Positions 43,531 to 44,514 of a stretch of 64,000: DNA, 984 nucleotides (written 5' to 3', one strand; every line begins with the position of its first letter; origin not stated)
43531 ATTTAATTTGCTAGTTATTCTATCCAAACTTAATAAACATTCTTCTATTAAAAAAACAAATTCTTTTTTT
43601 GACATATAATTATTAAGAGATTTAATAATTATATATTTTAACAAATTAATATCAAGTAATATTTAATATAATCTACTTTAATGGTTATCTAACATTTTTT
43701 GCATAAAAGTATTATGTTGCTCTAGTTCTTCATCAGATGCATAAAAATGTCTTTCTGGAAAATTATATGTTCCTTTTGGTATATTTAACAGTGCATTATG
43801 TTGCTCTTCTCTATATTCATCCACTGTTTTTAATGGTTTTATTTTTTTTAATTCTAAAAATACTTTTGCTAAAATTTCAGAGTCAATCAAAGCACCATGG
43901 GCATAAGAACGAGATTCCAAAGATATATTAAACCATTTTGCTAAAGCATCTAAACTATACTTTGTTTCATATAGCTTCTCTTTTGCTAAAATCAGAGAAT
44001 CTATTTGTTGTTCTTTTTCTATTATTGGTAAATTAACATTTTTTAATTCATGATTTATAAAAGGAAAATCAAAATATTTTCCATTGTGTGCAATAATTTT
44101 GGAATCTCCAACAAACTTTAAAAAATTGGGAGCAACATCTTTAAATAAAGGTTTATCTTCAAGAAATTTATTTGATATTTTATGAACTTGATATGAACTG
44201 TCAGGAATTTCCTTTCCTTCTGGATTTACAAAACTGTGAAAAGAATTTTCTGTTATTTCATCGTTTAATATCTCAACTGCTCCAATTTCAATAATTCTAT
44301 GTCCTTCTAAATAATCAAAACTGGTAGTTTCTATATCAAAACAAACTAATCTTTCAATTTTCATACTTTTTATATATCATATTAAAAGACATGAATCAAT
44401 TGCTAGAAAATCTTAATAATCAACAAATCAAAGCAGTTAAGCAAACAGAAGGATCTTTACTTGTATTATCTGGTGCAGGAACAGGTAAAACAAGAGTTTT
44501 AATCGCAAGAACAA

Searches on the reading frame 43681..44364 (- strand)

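Call 76: search_protein_families(library=pfam, proteins=[window:43681-44364:-], max_evalue=5)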
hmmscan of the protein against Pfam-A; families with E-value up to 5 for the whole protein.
window:43681-44364:- (228 aa): 4 families
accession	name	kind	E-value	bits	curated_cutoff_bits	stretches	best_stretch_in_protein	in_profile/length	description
PF00929.31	RNase_T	-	2.3e-33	116.5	24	1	7-169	1-164/164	Exonuclease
PF13482.12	RNase_H_2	-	1.3e-10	42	22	1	7-152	1-120/165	RNase_H superfamily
PF03104.25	DNA_pol_B_exo1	-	0.0094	15.8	23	1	5-114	65-186/242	DNA polymerase family B, exonuclease domain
PF06824.17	Glyco_hydro_125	-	0.16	11.2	23.4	1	127-207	111-187/414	Metal-independent alpha-mannosidase (GH125)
